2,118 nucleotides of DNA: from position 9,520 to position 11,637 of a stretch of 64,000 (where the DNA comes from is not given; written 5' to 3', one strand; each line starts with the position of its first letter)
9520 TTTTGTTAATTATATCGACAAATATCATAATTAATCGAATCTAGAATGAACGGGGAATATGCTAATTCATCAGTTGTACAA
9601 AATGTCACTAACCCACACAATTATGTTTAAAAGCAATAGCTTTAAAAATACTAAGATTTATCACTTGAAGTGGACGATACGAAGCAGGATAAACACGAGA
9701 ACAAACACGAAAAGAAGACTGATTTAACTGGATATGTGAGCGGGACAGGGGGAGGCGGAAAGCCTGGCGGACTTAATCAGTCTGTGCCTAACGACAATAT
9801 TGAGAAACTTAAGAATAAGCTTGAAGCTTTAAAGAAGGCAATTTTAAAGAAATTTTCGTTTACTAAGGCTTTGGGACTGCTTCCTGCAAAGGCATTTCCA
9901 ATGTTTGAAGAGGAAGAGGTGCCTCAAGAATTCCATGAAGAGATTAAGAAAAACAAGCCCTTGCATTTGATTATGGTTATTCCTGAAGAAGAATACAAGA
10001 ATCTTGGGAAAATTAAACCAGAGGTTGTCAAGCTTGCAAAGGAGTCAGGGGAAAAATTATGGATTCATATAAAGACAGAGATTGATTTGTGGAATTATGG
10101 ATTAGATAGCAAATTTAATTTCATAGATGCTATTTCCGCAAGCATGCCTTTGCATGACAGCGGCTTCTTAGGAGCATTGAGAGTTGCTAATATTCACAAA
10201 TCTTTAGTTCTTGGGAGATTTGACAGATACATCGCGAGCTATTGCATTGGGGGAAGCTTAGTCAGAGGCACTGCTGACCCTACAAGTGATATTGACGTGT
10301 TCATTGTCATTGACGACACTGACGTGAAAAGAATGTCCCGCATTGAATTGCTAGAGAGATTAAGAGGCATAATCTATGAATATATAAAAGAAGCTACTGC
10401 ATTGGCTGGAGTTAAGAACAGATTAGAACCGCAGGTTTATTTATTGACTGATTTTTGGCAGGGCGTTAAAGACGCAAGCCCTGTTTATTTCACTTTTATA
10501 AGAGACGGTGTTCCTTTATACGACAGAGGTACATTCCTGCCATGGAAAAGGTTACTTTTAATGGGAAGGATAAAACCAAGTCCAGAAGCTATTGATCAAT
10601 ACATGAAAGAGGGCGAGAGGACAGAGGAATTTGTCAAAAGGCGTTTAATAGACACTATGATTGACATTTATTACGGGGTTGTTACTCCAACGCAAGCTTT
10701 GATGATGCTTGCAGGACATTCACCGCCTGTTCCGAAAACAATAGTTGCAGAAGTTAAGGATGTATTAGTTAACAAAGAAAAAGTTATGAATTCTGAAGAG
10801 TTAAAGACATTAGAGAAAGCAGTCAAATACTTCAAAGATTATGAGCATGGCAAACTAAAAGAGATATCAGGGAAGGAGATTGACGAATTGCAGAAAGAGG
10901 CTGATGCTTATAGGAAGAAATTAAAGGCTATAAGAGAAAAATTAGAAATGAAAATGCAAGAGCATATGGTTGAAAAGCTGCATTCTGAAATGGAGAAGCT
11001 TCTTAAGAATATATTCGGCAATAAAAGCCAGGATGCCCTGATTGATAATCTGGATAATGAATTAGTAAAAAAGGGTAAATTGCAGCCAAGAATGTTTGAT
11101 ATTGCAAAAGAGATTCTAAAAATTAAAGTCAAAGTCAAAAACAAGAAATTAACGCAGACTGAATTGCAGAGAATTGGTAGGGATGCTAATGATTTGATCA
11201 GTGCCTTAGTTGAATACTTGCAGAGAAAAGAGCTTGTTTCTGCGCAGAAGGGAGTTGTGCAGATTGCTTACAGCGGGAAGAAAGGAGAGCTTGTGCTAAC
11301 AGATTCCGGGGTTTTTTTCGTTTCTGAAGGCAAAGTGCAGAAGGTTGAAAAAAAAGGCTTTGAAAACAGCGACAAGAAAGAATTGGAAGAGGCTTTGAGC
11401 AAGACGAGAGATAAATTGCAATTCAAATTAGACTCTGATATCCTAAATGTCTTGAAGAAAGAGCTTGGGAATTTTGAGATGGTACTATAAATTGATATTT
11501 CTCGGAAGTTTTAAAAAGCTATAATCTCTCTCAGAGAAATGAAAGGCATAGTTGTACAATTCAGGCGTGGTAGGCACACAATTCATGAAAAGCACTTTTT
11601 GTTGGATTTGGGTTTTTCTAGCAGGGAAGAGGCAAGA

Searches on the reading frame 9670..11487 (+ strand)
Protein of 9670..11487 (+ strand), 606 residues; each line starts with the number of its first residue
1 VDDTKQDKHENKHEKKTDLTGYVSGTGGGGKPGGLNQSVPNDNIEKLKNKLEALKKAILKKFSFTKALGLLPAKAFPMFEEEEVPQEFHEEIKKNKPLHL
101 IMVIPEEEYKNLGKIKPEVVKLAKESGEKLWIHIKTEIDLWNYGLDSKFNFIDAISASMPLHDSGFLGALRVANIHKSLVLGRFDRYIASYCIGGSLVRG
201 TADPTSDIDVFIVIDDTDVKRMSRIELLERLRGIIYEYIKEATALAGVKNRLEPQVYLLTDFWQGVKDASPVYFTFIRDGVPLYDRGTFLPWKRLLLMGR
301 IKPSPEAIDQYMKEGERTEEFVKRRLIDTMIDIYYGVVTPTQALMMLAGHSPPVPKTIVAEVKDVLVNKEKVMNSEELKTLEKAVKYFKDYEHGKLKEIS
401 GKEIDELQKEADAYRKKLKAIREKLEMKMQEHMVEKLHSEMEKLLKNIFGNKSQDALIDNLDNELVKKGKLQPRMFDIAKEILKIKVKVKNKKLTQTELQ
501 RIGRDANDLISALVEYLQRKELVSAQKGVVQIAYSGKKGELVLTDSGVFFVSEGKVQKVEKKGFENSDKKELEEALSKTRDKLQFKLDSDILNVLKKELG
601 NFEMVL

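Call 55: search_protein_families(library=pfam, proteins=[window:9670-11487:+], max_evalue=0.01)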
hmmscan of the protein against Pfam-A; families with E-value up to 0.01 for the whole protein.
window:9670-11487:+ (606 aa): 2 families
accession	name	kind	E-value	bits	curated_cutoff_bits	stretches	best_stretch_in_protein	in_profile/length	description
PF01909.29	NTP_transf_2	-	7.8e-08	33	21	1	188-239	14-72/93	Nucleotidyltransferase domain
PF18765.7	Polbeta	-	0.00019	22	26.9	1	192-232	17-56/93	Polymerase beta, Nucleotidyltransferase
